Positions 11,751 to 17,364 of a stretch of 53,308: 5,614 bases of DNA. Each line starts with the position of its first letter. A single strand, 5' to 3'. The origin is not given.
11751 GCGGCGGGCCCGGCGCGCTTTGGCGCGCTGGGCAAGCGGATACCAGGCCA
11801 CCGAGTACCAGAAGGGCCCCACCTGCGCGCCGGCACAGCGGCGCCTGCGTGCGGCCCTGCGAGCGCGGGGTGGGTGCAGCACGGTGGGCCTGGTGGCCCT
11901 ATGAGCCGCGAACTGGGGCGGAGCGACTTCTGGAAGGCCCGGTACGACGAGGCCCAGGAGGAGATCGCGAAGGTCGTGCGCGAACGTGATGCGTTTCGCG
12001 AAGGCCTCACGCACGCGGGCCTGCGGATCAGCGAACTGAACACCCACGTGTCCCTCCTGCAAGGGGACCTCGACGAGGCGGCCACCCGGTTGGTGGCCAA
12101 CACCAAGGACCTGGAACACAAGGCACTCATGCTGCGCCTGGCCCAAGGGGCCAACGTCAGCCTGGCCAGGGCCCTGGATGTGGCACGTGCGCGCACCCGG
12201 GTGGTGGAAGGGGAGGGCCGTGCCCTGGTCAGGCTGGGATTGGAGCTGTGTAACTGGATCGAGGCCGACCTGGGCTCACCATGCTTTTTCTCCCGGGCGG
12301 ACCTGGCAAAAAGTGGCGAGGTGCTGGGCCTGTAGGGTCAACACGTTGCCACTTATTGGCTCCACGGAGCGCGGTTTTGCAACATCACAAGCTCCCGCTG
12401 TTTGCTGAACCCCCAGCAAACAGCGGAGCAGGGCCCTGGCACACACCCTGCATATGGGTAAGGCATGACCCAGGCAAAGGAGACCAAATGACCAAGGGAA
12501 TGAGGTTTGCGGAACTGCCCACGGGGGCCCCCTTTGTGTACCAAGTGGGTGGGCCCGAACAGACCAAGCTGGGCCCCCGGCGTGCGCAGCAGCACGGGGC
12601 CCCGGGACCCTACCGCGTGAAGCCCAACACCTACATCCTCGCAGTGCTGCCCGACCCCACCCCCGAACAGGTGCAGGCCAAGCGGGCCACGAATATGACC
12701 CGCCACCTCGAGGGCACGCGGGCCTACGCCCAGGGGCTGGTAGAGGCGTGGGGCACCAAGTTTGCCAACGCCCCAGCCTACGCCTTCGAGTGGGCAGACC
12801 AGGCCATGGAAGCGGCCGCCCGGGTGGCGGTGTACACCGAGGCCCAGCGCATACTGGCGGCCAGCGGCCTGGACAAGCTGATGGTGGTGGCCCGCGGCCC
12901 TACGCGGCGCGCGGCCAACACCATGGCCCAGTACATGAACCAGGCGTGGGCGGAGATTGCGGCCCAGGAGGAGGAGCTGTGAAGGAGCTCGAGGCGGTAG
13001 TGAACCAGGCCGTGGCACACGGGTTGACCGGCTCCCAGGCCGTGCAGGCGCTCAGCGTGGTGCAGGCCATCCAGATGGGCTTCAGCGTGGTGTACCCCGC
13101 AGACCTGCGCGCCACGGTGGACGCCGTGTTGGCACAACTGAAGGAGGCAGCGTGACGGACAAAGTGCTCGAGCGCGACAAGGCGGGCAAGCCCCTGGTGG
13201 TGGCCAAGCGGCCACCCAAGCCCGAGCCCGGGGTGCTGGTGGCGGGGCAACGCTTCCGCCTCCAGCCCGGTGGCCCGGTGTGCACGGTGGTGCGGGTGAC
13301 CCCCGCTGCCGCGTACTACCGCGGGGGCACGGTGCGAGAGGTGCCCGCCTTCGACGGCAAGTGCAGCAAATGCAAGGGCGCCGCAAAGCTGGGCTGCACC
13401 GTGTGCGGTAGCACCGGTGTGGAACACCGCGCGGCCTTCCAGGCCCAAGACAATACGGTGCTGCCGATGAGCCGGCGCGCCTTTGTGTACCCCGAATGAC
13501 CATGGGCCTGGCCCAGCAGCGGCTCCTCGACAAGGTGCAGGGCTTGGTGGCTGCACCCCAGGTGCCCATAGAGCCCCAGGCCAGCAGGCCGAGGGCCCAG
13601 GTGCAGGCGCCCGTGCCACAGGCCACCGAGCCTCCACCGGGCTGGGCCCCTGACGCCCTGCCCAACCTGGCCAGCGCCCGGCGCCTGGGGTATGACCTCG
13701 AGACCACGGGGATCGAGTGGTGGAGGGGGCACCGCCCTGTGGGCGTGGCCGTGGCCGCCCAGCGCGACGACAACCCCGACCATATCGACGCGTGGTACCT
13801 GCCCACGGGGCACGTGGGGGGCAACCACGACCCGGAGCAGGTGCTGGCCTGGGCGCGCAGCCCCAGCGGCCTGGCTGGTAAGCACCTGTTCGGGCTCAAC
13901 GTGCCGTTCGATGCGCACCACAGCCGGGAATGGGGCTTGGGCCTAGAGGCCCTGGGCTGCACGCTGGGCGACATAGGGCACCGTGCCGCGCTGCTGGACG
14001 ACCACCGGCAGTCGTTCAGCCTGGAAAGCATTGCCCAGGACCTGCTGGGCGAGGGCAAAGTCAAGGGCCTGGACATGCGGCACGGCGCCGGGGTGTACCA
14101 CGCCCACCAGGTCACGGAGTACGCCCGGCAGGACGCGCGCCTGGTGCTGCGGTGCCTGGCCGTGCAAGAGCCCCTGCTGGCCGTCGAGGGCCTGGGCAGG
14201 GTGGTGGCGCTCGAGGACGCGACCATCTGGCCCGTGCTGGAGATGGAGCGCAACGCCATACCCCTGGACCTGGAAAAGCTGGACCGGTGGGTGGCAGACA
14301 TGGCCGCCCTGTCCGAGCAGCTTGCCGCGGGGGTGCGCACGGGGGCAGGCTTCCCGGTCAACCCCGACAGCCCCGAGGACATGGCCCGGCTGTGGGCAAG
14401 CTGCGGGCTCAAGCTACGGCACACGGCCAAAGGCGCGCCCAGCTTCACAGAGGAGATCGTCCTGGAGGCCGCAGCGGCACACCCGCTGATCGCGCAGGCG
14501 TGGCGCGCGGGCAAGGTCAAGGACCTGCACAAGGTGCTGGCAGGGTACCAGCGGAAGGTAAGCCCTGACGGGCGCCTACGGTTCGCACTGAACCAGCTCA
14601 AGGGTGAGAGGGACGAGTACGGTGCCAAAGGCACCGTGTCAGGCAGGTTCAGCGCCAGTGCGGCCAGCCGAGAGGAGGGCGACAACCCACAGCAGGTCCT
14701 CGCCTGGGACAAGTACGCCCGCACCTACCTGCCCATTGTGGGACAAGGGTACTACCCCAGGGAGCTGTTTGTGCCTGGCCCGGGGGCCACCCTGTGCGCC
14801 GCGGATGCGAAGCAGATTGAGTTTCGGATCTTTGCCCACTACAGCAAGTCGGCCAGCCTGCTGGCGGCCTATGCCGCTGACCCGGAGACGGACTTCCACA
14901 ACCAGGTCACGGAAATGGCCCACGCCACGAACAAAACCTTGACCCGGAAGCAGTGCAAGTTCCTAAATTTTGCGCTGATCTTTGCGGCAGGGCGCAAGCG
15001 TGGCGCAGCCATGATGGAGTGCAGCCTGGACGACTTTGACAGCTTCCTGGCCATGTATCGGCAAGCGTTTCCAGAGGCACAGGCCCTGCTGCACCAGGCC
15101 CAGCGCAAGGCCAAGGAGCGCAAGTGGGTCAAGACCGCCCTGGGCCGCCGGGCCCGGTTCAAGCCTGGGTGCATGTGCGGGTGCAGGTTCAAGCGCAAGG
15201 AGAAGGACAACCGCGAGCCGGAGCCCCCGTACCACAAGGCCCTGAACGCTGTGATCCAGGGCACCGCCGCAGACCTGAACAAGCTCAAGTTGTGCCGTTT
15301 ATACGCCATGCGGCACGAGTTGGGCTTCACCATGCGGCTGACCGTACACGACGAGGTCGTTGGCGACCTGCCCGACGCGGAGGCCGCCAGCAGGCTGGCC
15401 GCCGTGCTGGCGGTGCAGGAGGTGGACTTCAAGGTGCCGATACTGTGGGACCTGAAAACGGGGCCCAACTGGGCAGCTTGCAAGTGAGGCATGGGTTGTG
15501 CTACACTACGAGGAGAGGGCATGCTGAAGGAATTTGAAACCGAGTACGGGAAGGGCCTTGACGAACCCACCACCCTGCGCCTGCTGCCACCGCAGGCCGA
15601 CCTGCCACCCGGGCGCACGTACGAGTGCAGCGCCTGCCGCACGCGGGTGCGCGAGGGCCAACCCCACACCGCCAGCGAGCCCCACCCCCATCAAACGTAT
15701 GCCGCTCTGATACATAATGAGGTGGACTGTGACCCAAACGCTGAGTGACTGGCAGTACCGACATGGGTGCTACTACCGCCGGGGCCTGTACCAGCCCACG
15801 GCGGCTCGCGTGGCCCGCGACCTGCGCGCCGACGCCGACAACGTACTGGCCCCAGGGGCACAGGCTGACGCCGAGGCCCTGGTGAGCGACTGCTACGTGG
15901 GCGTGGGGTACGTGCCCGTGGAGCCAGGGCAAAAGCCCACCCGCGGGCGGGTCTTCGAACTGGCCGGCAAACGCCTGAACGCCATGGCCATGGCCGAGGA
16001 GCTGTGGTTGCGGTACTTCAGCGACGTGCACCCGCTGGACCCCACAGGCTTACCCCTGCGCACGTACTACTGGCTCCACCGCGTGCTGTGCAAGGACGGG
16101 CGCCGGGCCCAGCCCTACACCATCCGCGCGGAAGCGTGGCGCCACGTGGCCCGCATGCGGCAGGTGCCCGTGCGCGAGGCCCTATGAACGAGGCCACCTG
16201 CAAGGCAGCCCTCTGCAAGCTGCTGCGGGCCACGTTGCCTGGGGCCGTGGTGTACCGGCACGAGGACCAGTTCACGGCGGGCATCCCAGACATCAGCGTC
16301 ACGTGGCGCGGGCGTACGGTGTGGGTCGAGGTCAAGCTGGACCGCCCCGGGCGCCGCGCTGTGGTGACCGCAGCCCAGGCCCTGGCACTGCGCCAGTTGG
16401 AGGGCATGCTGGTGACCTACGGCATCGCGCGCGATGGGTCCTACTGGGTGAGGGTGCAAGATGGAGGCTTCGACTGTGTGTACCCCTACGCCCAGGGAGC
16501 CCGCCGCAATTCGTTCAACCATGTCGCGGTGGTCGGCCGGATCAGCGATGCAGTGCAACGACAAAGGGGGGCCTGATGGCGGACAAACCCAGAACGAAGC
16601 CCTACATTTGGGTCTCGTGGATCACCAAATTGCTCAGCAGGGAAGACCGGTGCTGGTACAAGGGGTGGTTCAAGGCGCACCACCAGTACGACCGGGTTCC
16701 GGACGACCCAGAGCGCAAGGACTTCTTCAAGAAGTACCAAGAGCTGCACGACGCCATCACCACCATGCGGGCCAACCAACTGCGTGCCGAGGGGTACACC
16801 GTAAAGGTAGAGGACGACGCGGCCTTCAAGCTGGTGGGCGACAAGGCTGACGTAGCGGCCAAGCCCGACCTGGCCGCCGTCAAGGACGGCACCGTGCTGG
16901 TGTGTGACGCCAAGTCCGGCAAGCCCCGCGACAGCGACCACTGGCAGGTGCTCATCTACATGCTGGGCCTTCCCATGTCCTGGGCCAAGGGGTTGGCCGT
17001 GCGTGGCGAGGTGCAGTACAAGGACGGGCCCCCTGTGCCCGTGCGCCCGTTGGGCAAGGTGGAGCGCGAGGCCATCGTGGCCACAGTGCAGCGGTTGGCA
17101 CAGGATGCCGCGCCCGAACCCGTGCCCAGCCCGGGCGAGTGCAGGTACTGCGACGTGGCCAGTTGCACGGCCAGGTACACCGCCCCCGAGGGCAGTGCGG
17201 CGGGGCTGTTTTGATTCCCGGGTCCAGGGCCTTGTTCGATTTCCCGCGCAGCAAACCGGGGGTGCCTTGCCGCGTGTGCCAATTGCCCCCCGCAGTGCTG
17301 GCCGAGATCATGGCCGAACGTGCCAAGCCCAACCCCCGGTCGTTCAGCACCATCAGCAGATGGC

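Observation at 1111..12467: Family of seven sigma54-type (-24/-12) promoter motifs in a phage genome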

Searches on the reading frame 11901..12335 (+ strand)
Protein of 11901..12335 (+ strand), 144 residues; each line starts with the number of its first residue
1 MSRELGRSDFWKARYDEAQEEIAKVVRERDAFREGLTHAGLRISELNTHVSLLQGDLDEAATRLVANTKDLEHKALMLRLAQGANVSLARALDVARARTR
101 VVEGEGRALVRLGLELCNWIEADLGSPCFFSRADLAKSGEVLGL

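Call 56: search_protein_families(library=phrogs, proteins=[window:11901-12335:+], max_evalue=0.01)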
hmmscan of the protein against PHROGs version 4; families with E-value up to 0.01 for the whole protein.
window:11901-12335:+ (144 aa): 0 families

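Call 98: search_protein_families(library=pfam, proteins=[window:11901-12335:+], max_evalue=1)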
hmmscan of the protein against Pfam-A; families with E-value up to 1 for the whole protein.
window:11901-12335:+ (144 aa): 4 families
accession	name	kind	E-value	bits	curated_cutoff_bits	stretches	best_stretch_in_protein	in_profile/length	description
PF14197.11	Cep57_CLD_2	-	0.00019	21.9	27.1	1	14-60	18-64/67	Centrosome localisation domain of PPC89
PF10824.14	T7SS_ESX_EspC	-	0.08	13.8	23.5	1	13-75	17-80/100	Excreted virulence factor EspC, type VII ESX diderm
PF15905.10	HMMR_N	-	0.086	12.7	30.1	1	17-85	227-295/330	Hyaluronan mediated motility receptor N-terminal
PF18733.6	HEPN_LA2681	-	0.21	11.4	27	1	12-91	126-200/204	LA2681-like HEPN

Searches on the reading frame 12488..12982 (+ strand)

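Call 56: search_protein_families(library=phrogs, proteins=[window:12488-12982:+], max_evalue=0.01)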
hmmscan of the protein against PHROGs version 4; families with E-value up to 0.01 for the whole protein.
window:12488-12982:+ (164 aa): 1 family
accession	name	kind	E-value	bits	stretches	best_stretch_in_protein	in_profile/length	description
phrog_11723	-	unknown function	0.00028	22.5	1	63-117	14-68/139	-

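Call 98: search_protein_families(library=pfam, proteins=[window:12488-12982:+], max_evalue=1)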
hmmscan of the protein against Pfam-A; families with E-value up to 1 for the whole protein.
window:12488-12982:+ (164 aa): 1 family
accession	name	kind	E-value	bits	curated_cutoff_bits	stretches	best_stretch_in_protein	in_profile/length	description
PF18313.7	TLP1_add_C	-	0.16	12.4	26.1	1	57-100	1-41/83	Thiolase-like protein type 1 additional C-terminal domain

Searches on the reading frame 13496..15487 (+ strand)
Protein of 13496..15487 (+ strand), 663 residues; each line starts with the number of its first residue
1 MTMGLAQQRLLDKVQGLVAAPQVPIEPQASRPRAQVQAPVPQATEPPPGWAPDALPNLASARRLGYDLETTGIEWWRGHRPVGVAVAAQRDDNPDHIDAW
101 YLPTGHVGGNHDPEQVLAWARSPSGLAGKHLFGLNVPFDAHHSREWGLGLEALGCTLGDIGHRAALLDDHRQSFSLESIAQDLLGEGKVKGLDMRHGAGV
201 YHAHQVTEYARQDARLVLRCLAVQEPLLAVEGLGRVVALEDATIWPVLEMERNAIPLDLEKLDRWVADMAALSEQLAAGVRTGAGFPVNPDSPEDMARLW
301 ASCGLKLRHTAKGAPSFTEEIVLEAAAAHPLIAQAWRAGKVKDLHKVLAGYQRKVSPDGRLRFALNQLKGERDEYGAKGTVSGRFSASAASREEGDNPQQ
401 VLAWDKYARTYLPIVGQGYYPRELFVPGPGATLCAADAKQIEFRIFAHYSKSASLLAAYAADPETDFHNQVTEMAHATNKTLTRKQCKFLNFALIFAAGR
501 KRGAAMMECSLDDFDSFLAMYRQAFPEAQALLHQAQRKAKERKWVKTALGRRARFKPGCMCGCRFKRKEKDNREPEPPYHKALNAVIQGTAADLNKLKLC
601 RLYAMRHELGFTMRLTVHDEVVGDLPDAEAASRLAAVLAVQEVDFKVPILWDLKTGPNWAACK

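Call 7: search_protein_families(library=pfam, proteins=[window:13496-15487:+], max_evalue=0.01)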
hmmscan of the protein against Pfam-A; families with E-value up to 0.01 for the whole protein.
window:13496-15487:+ (663 aa): 1 family
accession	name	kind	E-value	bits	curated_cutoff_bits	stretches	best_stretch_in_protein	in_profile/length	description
PF00476.26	DNA_pol_A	-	5.5e-43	147.8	34.3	1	264-660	6-380/381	DNA polymerase family A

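Call 14: find_related_loci(query=window:13496-15487:+, collection=viral_contigs, flank=10000)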
Query window:13496-15487:+ (663 aa) in viral_contigs; peptide patterns used: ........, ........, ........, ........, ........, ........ (x = any residue, [..] = any of these).
3 stretches matched a pattern, but none encodes a relative of the query by tblastn (E <= 1e-3).

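Call 25: find_homologous_proteins(query=window:13496-15487:+, max_evalue=1e-30)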
Query window:13496-15487:+ (663 aa): 89 proteins with E <= 1e-30 among 8000 candidates.
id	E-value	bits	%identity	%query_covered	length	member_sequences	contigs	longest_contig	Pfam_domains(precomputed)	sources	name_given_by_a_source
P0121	0.0e+0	1533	100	100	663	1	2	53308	PF00476.27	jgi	-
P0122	5.1e-162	559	49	93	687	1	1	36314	PF00476.27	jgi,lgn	jgi:DNA polymerase-1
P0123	1.9e-159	550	50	95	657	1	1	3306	PF01612.27,PF00476.27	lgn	-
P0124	6.8e-155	535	48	93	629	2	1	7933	PF00476.27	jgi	-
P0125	1.1e-154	535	48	93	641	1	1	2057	PF00476.27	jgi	jgi:DNA polymerase-1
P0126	1.3e-154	534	46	93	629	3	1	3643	PF01612.27,PF00476.27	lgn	-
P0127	1.4e-153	531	49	93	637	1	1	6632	PF01612.27,PF00476.27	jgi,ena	-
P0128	3.9e-153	529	49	94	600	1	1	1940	PF00476.27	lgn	-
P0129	1.4e-152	528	47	95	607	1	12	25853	PF01612.27,PF00476.27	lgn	-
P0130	1.1e-149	518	45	97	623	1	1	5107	PF00476.27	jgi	jgi:DNA polymerase-1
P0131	7.2e-149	515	49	94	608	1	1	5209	PF00476.27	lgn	-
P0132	1.6e-146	508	44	94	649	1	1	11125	PF00476.27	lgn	-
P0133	1.6e-146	508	45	93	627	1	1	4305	PF00476.27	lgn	-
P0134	7.3e-145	502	45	97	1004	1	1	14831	PF20691.4,PF00476.27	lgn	-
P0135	8.7e-145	502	45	99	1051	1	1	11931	PF01612.27,PF20691.4,PF00476.27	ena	-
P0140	7.1e-139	482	44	93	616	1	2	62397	PF01612.27,PF00476.27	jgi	jgi:DNA polymerase I-like protein with 3'-5' exonuclease and polymerase domains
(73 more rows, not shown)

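Call 26: find_encoding_contigs(protein=P0121, flank=10000, max_places=4)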
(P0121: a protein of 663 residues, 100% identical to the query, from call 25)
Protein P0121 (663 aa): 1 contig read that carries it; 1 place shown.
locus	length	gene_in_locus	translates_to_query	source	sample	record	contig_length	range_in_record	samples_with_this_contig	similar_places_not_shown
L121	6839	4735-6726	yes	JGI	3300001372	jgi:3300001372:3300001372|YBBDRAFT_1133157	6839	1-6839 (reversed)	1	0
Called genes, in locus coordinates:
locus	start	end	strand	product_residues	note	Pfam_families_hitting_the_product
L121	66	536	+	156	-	-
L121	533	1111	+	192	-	PF01510:Amidase_2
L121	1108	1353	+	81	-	-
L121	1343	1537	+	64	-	-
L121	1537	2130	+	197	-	-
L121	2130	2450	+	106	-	-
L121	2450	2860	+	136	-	PF07486:Hydrolase_2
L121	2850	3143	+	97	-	-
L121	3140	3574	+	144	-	-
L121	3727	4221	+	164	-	-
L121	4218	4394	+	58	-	-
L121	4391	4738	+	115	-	-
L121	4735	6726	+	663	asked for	PF00476:DNA_pol_A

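Call 27: find_encoding_contigs(protein=P0122, flank=10000, max_places=2)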
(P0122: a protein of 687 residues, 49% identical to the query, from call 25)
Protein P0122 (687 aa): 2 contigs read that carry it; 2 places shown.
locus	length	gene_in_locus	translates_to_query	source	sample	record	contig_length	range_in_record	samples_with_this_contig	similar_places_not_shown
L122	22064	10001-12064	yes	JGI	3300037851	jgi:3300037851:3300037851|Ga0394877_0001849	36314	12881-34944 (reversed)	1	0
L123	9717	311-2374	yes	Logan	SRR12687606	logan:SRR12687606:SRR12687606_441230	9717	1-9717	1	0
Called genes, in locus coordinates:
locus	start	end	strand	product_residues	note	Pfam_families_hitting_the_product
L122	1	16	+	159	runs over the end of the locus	-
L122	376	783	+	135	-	-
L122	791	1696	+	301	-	PF10127:RlaP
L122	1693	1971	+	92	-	-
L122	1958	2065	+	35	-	-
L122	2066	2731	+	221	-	PF07486:Hydrolase_2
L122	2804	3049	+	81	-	-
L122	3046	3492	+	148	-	-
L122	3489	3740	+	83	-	-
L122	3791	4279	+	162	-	-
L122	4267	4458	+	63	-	-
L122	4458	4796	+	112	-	-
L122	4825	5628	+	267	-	-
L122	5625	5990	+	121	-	PF12824:MRP-L20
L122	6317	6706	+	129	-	-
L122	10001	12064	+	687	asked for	PF00476:DNA_pol_A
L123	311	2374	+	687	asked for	PF00476:DNA_pol_A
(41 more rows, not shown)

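Call 28: find_encoding_contigs(protein=P0140, flank=10000, max_places=2)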
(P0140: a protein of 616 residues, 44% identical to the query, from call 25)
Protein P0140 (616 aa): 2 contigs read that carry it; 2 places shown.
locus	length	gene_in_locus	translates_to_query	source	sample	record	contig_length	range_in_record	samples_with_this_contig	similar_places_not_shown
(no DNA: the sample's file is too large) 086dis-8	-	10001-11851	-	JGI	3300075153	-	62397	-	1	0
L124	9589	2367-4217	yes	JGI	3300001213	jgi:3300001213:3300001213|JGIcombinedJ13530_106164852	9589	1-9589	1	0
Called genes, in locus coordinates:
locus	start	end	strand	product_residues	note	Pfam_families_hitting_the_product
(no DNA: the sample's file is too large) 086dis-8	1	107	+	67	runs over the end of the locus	-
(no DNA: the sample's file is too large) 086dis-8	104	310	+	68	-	-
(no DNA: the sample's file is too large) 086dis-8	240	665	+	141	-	-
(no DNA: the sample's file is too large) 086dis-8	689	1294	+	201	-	PF00782:DSPc (weak), PF22785:Tc-R-P (faint), PF22741:PTP-NADK (weak)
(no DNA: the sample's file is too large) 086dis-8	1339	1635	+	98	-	PF24043:DUF7352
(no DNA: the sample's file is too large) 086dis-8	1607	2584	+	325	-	PF04055:Radical_SAM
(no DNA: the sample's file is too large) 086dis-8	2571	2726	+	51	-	-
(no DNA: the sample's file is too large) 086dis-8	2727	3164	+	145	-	-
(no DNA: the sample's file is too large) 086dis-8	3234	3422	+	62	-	-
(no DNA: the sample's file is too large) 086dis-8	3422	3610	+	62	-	-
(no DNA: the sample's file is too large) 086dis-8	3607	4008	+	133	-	-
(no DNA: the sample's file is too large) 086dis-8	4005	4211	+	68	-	-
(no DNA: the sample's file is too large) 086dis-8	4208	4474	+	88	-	-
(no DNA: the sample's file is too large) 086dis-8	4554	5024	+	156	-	-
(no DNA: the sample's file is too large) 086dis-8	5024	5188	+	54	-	-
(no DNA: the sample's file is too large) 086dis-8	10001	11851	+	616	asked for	PF01612:DNA_pol_A_exo1 (faint), PF00476:DNA_pol_A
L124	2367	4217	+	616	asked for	PF01612:DNA_pol_A_exo1 (faint), PF00476:DNA_pol_A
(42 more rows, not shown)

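Call 41: search_dna_similar(query=window:13496-15487:+, collection=phages, mode=protein, max_rows=15)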
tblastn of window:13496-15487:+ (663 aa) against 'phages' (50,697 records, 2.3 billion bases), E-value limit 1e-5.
Records with a match: 954; places in all: 954; records where one place covers at least 80% of the query: 312.
Best place of each record, by identity: <60% 954.
By first word of the organism name: Mycobacterium 482; Pseudomonas 74; Gordonia 50; Salmonella 49; Vibrio 45; Rhodococcus 45; Enterococcus 42; Bacteriophage 22; Arthrobacter 19; Listeria 15; and 36 more.
By host as written in the record: Mycobacterium smegmatis mc2 155 336; Mycobacterium smegmatis mc#155 78; - 77; Rhodococcus erythropolis RIA 643 37; Pseudomonas aeruginosa 29; Mycobacterium smegmatis mc2155 26; Pseudomonas aeruginosa PAO1 22; Gordonia rubripertincta NRRL B-16540 21; and 137 more.
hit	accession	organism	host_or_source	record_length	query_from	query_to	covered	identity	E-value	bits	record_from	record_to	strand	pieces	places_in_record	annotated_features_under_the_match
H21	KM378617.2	Vibrio phage VpKK5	Vibrio parahaemolyticus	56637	29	663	96%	28.7%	2e-43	174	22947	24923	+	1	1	DNA polymerase A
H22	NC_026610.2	Vibrio phage VpKK5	Vibrio parahaemolyticus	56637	29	663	96%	28.7%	2e-43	174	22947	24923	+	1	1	DNA polymerase A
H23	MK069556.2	Microcystis phage Me-ZS1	Microcystis elabens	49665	33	660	95%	28.6%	6e-41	167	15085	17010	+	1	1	DNA polymerase A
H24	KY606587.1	Dinoroseobacter phage vB_DshS-R5C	Dinoroseobacter shibae DFL12T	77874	16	663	98%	27.6%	1e-44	178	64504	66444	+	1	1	putative DNA polymerase A | hypothetical protein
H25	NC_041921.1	Dinoroseobacter phage vB_DshS-R5C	Dinoroseobacter shibae DFL12T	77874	16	663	98%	27.6%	1e-44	178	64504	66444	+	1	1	DNA polymerase | hypothetical protein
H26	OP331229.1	Vibrio phage 033B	Vibrio parahaemolyticus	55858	29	663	96%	28.1%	4e-42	170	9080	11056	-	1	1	DNA polymerase A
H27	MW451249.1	Vibrio phage GH32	Vibrio parahaemolyticus GH32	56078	29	663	96%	28.1%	4e-42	170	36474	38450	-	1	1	record has no annotation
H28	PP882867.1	Dinoroseobacter phage vB_DshS_R26L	Dinoroseobacter shibae DFL12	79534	17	663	98%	27.4%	6e-42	170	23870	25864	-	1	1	putative DNA polymerase I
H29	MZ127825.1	Salmonella phage S1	Salmonella enterica subsp enterica ...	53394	36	659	94%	28.3%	2e-37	155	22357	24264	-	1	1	DNA polymerase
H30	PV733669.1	Escherichia phage ES2-BCU-3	Escherichia coli (multidrug-resistant ...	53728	36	659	94%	28.2%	8e-38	157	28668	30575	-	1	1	DNA polymerase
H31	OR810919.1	Klebsiella phage VB_KpM-AEV23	Klebsiella pneumoniae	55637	36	659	94%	28.2%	1e-37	156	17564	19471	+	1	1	DNA polymerase | promoter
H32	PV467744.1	Salmonella phage PK3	Salmonella sp.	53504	36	659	94%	28.2%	2e-37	156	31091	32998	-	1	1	DNA polymerase | putative structural protein | hypothetical protein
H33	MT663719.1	Salmonella phage S144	Salmonella enterica subsp. enterica ...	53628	36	659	94%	28.2%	2e-37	156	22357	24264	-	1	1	DNA polymerase alpha subunit | similar to hypothetical protein; ORF41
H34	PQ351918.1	Salmonella phage VB_ST-SA173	Salmonella enterica SA173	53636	36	659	94%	28.2%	2e-37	156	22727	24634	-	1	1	DNA polymerase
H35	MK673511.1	Salmonella phage ZCSE2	Salmonella enterica subsp. enterica ...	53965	36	659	94%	28.2%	2e-37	156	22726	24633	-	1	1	DNA polymerase I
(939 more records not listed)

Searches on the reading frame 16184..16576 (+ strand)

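Call 56: search_protein_families(library=phrogs, proteins=[window:16184-16576:+], max_evalue=0.01)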
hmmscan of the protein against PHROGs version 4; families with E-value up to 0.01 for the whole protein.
window:16184-16576:+ (130 aa): 2 families
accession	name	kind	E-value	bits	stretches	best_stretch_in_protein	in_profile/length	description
phrog_2165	-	DNA, RNA and nucleotide metabolism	2.4e-07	31.7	1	10-59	7-59/141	DNA helicase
phrog_93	-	DNA, RNA and nucleotide metabolism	2.9e-06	27.2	1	1-84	352-430/613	endonuclease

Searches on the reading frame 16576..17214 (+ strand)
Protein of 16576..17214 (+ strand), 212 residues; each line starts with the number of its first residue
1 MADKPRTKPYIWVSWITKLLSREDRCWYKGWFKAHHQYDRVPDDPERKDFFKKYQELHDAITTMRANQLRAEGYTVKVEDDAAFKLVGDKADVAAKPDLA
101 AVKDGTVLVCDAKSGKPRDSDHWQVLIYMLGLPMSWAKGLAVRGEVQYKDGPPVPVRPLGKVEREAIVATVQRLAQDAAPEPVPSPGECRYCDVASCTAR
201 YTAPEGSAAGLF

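Call 23: search_protein_families(library=pfam, proteins=[window:16576-17214:+], max_evalue=0.05)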
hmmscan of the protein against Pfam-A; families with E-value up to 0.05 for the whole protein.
window:16576-17214:+ (212 aa): 2 families
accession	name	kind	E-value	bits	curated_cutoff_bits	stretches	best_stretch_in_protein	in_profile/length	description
PF12705.13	PDDEXK_1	-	5.1e-07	30.3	22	1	57-196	89-244/247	PD-(D/E)XK nuclease superfamily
PF01930.23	Cas_Cas4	-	0.0006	20.4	22.7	1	94-195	53-155/160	Domain of unknown function DUF83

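Call 24: search_protein_families(library=phrogs, proteins=[window:16576-17214:+], max_evalue=0.01)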
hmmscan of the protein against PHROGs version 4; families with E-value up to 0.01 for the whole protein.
window:16576-17214:+ (212 aa): 1 family
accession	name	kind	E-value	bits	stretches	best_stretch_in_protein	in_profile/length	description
phrog_69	-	DNA, RNA and nucleotide metabolism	1.8e-11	44.8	1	39-202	157-328/501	exonuclease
